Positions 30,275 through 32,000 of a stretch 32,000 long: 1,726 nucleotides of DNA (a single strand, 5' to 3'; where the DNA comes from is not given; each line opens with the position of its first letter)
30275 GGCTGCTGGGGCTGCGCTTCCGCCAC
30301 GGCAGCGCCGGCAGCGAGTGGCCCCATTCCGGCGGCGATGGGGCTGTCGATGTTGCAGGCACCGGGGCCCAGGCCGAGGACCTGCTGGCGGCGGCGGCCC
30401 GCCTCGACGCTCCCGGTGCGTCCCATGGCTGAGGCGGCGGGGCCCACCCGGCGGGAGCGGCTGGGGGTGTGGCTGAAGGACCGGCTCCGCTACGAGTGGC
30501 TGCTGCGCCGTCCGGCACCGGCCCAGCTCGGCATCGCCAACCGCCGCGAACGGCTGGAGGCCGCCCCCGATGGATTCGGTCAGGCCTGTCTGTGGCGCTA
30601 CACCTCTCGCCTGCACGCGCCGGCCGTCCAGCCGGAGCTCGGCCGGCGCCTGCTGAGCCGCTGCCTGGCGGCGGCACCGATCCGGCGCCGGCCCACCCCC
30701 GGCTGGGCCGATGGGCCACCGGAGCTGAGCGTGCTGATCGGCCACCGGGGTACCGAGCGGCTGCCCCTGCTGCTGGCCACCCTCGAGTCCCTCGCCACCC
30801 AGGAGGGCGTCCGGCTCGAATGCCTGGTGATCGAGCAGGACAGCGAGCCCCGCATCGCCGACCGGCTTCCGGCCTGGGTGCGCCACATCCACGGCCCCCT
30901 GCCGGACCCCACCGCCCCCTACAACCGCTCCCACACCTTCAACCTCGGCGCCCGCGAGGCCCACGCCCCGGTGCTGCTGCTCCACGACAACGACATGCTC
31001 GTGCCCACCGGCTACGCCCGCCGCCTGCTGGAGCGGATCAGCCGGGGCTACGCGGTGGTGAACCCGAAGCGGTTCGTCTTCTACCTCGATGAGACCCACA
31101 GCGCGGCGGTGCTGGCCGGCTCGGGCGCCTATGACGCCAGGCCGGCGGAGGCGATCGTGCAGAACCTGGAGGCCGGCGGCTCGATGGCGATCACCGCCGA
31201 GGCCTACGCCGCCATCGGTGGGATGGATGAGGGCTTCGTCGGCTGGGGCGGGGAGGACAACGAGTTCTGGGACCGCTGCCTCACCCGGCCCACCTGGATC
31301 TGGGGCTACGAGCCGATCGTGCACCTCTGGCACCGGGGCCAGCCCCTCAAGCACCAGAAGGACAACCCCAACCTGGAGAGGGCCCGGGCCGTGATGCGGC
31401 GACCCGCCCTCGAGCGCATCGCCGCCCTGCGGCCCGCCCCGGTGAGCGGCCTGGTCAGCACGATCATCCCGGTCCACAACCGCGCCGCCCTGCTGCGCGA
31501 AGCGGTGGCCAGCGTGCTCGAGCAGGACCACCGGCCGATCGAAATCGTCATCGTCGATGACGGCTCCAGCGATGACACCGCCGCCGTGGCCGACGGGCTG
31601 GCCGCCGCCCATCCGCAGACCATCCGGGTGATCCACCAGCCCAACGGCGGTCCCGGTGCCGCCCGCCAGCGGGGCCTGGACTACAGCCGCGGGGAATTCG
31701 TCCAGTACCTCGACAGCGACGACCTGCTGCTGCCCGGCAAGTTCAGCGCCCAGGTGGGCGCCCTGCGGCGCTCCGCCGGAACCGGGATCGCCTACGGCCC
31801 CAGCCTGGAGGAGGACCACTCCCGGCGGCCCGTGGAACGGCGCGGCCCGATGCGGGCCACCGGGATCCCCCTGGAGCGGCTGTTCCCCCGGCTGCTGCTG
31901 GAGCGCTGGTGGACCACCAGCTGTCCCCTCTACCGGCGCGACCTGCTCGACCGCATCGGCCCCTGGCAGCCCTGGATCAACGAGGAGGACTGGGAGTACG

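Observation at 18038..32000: Surface-glycan locus: secreted TIGR03790-like protein divergent from an MsbA/PglK-type ABC half-transporter and a translationally coupled glycosyltransferase operon, with no Wzx/Wzy, Wzm/Wzt or priming transferase in view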

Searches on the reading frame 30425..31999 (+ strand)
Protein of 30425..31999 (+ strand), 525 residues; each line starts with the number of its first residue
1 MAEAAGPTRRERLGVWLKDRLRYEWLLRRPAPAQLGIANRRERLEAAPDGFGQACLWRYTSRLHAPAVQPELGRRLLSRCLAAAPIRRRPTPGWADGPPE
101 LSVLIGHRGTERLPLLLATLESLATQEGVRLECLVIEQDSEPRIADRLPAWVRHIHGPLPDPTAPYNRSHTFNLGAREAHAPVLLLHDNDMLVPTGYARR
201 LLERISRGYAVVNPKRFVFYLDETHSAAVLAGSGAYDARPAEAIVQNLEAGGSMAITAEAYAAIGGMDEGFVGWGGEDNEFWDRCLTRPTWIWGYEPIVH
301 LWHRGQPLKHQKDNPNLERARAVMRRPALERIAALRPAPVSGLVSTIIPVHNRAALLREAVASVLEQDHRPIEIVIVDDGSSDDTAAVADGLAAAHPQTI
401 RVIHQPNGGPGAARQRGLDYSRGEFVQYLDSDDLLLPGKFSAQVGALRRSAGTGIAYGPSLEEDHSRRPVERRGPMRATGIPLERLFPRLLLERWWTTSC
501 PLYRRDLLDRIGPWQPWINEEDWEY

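Call 6: search_protein_families(library=pfam, proteins=[window:30425-31999:+], max_evalue=0.01)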
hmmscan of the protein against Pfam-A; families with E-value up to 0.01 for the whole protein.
window:30425-31999:+ (525 aa): 5 families
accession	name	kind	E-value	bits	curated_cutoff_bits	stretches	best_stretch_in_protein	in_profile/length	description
PF00535.33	Glycos_transf_2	-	9.4e-40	136.7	23.3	2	345-508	1-164/168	Glycosyl transferase family 2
PF13641.12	Glyco_tranf_2_3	-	4.4e-17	63.3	27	1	344-524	3-189/230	Glycosyltransferase like family 2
PF10111.15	Glyco_tranf_2_2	-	1.1e-16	61.6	27.3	1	346-448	2-112/276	Glycosyltransferase like family 2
PF02709.20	Glyco_transf_7C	-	2.1e-09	37.3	23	1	250-286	20-56/78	N-terminal domain of galactosyltransferase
PF13506.12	Glyco_transf_21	-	0.0066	16.4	21.7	0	175-267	25-120/174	Glycosyl transferase family 21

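Call 7: search_protein_families(library=ncbifam, proteins=[window:30425-31999:+], max_evalue=0.01)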
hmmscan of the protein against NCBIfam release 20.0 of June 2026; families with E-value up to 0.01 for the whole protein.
window:30425-31999:+ (525 aa): 27 families (the best 25 are shown)
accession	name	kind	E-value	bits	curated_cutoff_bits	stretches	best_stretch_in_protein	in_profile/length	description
NF041875.1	EPS_EpsD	equivalog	6.8e-23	81.6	370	1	344-461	1-117/325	exopolysaccharide biosynthesis glycosyltransferase EpsD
TIGR03965.1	mycofact_glyco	equivalog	1.6e-22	80.1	280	2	317-448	47-180/467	mycofactocin biosynthesis glycosyltransferase MftF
NF007482.0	PRK10073.1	equivalog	2.6e-21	76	423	1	343-440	7-103/334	glycosyltransferase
NF050050.1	ProtGlycPglI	equivalog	2.2e-20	73.2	500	1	344-443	4-104/306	GalNAc(5)-diNAcBac-PP-undecaprenol beta-1,3-glucosyltransferase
NF047683.1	TeichurnBiosyTuaG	equivalog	5.5e-18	65.5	400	1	342-448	6-112/252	teichuronic acid biosynthesis protein TuaG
TIGR03937.1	PgaC_IcaA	equivalog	3.7e-16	59.1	422.3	1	343-436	46-139/407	poly-beta-1,6-N-acetyl-D-glucosamine synthase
TIGR04283.1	glyco_like_mftF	equivalog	1.6e-15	57.4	182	2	344-448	1-97/221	TIGR04283 family arsenosugar biosynthesis glycosyltransferase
NF050819.1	PolSacchBiosHfsG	equivalog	8.6e-15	54.7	500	2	93-285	6-201/302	polysaccharide biosynthesis protein HfsG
NF053739.1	GlytfEpsEBac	equivalog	2e-11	43.4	450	1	344-448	3-108/265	glycosyltransferase EpsE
NF038302.1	EPS_HpsE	equivalog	5.2e-11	42.1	300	1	347-467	6-130/307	hormogonium polysaccharide biosynthesis glycosyltransferase HpsE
NF038299.1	EPS_HpsN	equivalog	3.1e-09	36.3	425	1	343-455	2-114/317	hormogonium polysaccharide biosynthesis glycosyltransferase HpsN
TIGR04017.1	WcaA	equivalog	3.9e-09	36.5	495.75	1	342-442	5-105/279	colanic acid biosynthesis glycosyltransferase WcaA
NF007453.0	PRK10018.1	equivalog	4.2e-09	36.4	382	1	342-443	6-107/280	colanic acid biosynthesis glycosyltransferase WcaA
NF010496.0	PRK13915.1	equivalog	9e-09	34.8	262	1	334-432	23-126/307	glucosyl-3-phosphoglycerate synthase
TIGR03469.1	HpnB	hypoth_equivalog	1.3e-08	34.3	379.25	1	343-402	45-107/386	hopene-associated glycosyltransferase HpnB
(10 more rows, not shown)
